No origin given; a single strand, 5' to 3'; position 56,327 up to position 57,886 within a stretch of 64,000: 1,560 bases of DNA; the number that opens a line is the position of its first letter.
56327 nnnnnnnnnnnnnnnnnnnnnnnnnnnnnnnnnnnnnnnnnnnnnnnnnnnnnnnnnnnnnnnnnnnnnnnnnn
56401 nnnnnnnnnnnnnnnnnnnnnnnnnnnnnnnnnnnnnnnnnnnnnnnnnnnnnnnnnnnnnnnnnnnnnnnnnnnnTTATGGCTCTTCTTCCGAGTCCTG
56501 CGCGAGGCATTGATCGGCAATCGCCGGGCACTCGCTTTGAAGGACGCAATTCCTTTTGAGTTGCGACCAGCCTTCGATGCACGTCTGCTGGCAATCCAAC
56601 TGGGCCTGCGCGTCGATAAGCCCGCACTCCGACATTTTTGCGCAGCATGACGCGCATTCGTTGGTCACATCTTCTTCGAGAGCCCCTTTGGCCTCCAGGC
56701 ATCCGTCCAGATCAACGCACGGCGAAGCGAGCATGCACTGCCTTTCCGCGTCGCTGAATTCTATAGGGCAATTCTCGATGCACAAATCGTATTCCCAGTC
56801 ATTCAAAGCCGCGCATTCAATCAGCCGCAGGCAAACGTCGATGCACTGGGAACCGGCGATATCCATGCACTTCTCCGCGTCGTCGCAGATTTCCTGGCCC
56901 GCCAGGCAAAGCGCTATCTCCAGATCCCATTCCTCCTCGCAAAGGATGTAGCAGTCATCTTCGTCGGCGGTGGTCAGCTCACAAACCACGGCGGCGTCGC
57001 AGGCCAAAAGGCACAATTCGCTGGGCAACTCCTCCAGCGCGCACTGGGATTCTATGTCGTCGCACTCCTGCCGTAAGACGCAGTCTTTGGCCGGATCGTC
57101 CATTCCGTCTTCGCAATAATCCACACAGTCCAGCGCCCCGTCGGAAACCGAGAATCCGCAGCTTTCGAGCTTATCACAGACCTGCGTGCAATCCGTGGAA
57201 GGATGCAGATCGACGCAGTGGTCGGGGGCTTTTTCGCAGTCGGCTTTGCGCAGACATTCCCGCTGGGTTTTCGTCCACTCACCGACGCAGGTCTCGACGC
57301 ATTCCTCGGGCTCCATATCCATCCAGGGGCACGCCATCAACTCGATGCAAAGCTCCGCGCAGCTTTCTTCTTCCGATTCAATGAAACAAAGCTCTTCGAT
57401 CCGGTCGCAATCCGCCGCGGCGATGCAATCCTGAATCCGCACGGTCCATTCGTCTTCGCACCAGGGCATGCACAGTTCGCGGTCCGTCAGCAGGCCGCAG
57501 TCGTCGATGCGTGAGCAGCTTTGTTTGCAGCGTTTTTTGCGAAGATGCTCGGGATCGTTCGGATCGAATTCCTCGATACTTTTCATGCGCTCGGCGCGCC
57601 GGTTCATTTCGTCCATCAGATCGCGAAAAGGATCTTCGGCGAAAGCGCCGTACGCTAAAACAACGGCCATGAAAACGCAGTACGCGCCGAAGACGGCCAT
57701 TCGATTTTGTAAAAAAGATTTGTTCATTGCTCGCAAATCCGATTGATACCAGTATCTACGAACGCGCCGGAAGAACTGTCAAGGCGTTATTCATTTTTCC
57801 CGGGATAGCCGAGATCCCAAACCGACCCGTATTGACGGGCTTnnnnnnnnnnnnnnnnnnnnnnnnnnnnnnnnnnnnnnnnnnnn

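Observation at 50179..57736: Five-gene minus-strand operon combining a Cys-repeat secreted protein, a GT-C-like membrane protein, a B12-radical SAM enzyme, a sugar-kinase/HAD fusion and an unknown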

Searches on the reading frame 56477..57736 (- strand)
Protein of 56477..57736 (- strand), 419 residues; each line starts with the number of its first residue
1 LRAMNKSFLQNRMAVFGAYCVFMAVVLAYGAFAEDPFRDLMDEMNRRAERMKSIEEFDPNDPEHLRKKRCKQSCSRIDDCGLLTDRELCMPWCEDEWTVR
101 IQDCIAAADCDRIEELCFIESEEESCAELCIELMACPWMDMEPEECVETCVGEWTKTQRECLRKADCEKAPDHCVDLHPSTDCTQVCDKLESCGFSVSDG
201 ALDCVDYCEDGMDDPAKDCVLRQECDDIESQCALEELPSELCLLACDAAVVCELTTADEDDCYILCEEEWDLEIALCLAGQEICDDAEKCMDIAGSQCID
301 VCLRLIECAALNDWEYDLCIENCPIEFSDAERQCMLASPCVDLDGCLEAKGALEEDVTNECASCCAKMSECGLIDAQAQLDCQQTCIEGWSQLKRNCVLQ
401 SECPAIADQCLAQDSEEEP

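Call 4: search_protein_families(library=pfam, proteins=[window:56477-57736:-], max_evalue=0.01)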
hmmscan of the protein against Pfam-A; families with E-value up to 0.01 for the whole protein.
window:56477-57736:- (419 aa): 0 families

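Call 5: search_protein_families(library=ncbifam, proteins=[window:56477-57736:-], max_evalue=0.01)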
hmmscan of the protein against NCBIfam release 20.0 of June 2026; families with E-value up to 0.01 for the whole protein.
window:56477-57736:- (419 aa): 0 families

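Call 47: search_protein_representatives(protein=window:56477-57736:-)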
Query: 419 residues. Proteins with E-value up to 0.001 (for the whole library): 20; up to 1e-10: 15; up to 1e-30: 4. The best 20 are listed.
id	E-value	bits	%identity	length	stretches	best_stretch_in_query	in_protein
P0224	1.5e-158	545.0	60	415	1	11-418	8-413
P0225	2.5e-64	234.4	38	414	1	68-412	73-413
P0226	2.7e-64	234.3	34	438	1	20-413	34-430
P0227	4.7e-56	207.2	36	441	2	11-352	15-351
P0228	4.8e-23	98.4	29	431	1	51-419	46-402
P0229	5.2e-23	98.3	30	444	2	68-344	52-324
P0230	4.3e-22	95.2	36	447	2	68-175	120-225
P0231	1.4e-21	93.6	31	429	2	70-411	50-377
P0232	1.2e-20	90.5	34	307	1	104-414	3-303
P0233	1.6e-19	86.8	32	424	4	181-410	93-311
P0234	1.4e-17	80.3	33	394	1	69-413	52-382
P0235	5.3e-17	78.4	29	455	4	70-343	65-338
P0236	3.6e-15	72.4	30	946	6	122-413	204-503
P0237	1.4e-14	70.4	30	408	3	68-323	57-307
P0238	1.5e-12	63.8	30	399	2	69-405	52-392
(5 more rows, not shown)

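Call 49: find_encoding_contigs(protein=P0226, flank=8000, max_places=1)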
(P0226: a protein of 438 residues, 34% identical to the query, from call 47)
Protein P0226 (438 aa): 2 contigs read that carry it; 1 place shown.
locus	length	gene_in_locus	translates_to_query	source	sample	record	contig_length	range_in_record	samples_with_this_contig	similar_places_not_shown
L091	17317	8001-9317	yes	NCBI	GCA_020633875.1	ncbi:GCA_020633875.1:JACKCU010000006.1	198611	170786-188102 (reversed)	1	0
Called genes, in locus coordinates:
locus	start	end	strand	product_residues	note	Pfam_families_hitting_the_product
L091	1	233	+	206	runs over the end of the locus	PF00034:Cytochrom_C (weak), PF13442:Cytochrome_CBB3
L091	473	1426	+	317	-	PF04055:Radical_SAM, PF13186:SPASM (weak)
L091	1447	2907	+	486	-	PF02310:B12-binding, PF04055:Radical_SAM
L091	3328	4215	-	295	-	PF00378:ECH_1, PF16113:ECH_2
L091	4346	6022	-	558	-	PF13231:PMT_2 (weak)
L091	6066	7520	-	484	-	PF02310:B12-binding, PF04055:Radical_SAM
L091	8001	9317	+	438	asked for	-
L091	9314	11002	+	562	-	-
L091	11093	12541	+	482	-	PF02310:B12-binding, PF04055:Radical_SAM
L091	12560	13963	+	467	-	PF02310:B12-binding, PF04055:Radical_SAM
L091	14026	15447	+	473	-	PF02310:B12-binding, PF04055:Radical_SAM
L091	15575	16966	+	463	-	PF02310:B12-binding, PF04055:Radical_SAM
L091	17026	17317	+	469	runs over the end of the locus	PF02310:B12-binding, PF04055:Radical_SAM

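Call 52: find_related_loci(query=A3, collection=metagenome_contigs, flank=10000)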
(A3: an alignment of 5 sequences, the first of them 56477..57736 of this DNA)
Query A3 (419 aa) in metagenome_contigs; peptide patterns used: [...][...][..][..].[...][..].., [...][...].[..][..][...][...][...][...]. (x = any residue, [..] = any of these).
78 stretches matched a pattern; 1 encode a relative of the query (tblastn E <= 1e-3); 1 distinct loci.
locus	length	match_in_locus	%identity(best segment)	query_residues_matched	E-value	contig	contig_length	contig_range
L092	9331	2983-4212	60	3-412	1e-163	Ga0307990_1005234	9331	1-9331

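Call 53: find_encoding_contigs(protein=P0228, flank=8000, max_places=1)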
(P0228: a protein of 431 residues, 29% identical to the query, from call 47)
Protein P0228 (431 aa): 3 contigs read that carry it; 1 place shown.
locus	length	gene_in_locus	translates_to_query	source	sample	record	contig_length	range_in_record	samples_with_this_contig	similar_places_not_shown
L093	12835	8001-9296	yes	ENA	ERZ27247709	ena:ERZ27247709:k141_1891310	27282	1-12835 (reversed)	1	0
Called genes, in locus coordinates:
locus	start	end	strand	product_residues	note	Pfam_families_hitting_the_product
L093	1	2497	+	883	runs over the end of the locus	-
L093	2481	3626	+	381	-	PF01075:Glyco_transf_9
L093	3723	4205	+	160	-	PF01042:Ribonuc_L-PSP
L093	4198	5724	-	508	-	PF04055:Radical_SAM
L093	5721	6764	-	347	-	PF27840:ScmC (weak)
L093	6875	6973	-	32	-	-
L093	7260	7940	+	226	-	PF00753:Lactamase_B, PF23023:Anti-Pycsar_Apyc1 (weak), PF19583:ODP (weak), PF12706:Lactamase_B_2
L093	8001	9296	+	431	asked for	-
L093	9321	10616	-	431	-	PF01663:Phosphodiest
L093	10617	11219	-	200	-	PF01583:APS_kinase, PF08433:KTI12 (faint)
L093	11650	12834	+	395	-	?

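Call 54: find_encoding_contigs(protein=P0234, flank=8000, max_places=1)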
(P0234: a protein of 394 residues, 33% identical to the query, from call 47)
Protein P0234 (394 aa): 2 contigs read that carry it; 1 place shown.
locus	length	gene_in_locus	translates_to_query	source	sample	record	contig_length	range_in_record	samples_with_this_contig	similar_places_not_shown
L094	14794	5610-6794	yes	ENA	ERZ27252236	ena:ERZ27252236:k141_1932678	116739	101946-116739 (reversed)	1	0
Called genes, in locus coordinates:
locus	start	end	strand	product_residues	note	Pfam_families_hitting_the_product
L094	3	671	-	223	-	?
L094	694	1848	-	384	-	-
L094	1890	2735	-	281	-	PF13489:Methyltransf_23 (faint), PF13649:Methyltransf_25, PF13847:Methyltransf_31, PF08241:Methyltransf_11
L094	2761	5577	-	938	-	-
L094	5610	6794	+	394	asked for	-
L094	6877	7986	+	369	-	PF01408:GFO_IDH_MocA, PF02894:GFO_IDH_MocA_C, PF22725:GFO_IDH_MocA_C3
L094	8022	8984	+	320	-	PF01869:BcrAD_BadFG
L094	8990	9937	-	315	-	PF01263:Aldose_epim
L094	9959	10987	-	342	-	PF01182:Glucosamine_iso (faint)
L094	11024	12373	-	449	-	PF02878:PGM_PMM_I, PF02879:PGM_PMM_II, PF02880:PGM_PMM_III, PF00408:PGM_PMM_IV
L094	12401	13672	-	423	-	-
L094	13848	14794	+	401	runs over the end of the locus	PF00365:PFK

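Call 68: predict_structure(alignment_id=A2)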
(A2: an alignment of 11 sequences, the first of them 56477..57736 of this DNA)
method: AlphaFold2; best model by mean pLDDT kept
length: 419 residues; sequences in the alignment: 11
mean_pLDDT: 78.4   pTM: 0.25
mean pLDDT of the five models: 78.4, 77.0, 76.4, 72.9, 72.8
residues with pLDDT >= 90: 54; 70-90: 282; 50-70: 59; < 50: 24
segments of 3 or more residues with pLDDT < 50: 51-56, 177-179, 349-353, 414-419
pLDDT, mean of each block of 10 residues (from residue 1): 55 82 86 73 69 50 82 91 84 86 89 79 84 87 88 84 83 60 82 68 76 71 75 59 87 83 81 80 79 65 88 84 77 84 70 68 94 90 90 89 89 49
secondary structure, 60 per line:
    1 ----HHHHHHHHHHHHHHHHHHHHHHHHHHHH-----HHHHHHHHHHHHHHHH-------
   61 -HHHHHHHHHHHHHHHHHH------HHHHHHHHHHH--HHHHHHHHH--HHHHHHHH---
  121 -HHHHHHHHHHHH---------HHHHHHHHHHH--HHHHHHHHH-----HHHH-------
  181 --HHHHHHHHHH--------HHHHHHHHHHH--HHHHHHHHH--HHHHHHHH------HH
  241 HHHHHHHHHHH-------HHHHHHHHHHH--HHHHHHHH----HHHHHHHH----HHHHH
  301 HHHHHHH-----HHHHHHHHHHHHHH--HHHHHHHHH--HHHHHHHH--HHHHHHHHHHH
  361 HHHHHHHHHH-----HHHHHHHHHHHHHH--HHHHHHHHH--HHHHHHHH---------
elements in order: H5-32 H38-53 H62-79 H86-96 H99-107 H110-117 H122-133 H143-153 H156-164 H170-173 H183-192 H201-211 H214-222 H225-232 H239-251 H259-269 H272-279 H284-291 H296-307 H313-326 H329-337 H340-347 H350-370 H376-389 H392-400 H403-410

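Call 71: fold_search(model_id=the predicted structure, library=pdb)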
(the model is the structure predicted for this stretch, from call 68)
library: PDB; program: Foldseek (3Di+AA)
matches with E <= 10: 14; with E <= 0.001: 0
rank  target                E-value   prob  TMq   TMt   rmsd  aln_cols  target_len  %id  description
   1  3ugm_A                7.2e-01  0.16  0.15  0.10  23.9       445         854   11  Structure of TAL effector PthXo1 bound to its DNA target (released 2012-01-04)
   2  7upp_B                2.6e+00  0.09  0.15  0.18  22.4       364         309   14  Crystal structure of designed heterotrimeric assembly DHT03_2arm_A21/B21/C long (released 2022-12-14)
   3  9jo8_A                2.9e+00  0.07  0.13  0.10  14.0       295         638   10  Cryo-EM structure of the mono-DdCBE bound to a dsDNA substrate. (released 2025-09-17)
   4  3qye_B                3.9e+00  0.04  0.09  0.12  19.9       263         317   10  Crystal Structure of Human TBC1D1 RabGAP domain (released 2011-03-23)
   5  8eas_d                4.1e+00  0.08  0.12  0.14  20.1       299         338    8  Yeast VO in complex with Vma12-22p (released 2022-11-02)
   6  6o7u_d                6.7e+00  0.03  0.11  0.13  21.5       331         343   10  Saccharomyces cerevisiae V-ATPase Stv1-VO (released 2019-04-03)
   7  8eau_d                7.5e+00  0.04  0.13  0.15  20.7       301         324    8  Yeast VO in complex with Vma21p (released 2022-11-02)
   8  1kw2_A                7.5e+00  0.02  0.10  0.09  19.7       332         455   10  CRYSTAL STRUCTURE OF UNCOMPLEXED VITAMIN D-BINDING PROTEIN (released 2002-06-19)
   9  9bpl_B                7.5e+00  0.01  0.09  0.08  29.8       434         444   12  Crystal structure of Adenylosuccinate Lyase from Leishmania major (released 2025-10-08)
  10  6e9o_A                7.9e+00  0.01  0.08  0.09  24.8       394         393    9  E. coli D-galactonate:proton symporter mutant E133Q in the outward substrate-bound form (released 2019-05-22)
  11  1v9m                  8.5e+00  0.02  0.11  0.13  21.2       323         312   10  Crystal structure of the C subunit of V-type ATPase from Thermus thermophilus (released 2004-05-04)
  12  6o7t_d                8.9e+00  0.03  0.11  0.13  21.3       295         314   12  Saccharomyces cerevisiae V-ATPase Vph1-VO (released 2019-04-03)
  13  8pd9                  9.6e+00  0.02  0.10  0.05  25.4       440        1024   10  cAMP-bound SpSLC9C1 in lipid nanodiscs, protomer state 1 (released 2023-11-08)
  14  6ezu_A                9.6e+00  0.01  0.10  0.12  23.3       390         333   11  Schistosoma mansoni Phosphodiesterase 4A (released 2018-12-12)

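Call 83: find_encoding_contigs(protein=P0227, flank=10000, max_places=1)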
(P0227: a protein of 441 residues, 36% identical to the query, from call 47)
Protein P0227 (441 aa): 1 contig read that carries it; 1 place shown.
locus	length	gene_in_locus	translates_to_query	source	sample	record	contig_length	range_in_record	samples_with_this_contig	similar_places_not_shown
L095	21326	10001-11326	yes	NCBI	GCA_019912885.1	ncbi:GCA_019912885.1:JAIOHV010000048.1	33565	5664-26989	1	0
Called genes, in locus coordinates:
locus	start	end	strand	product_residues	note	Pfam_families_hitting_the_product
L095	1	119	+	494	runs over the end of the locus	PF02310:B12-binding (weak), PF04055:Radical_SAM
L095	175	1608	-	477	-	PF02310:B12-binding, PF04055:Radical_SAM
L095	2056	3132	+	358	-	PF04055:Radical_SAM, PF13186:SPASM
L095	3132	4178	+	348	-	PF04055:Radical_SAM, PF13186:SPASM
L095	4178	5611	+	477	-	PF02310:B12-binding, PF04055:Radical_SAM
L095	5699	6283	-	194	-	PF01797:Y1_Tnp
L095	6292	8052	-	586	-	PF13231:PMT_2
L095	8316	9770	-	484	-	PF02310:B12-binding, PF04055:Radical_SAM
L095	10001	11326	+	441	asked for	-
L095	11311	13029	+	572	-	PF09852:DUF2079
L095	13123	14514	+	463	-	PF02310:B12-binding, PF04055:Radical_SAM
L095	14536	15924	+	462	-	PF02310:B12-binding, PF04055:Radical_SAM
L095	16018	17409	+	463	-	PF02310:B12-binding, PF04055:Radical_SAM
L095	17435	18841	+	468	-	PF02310:B12-binding, PF04055:Radical_SAM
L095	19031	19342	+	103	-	-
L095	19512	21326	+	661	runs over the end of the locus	-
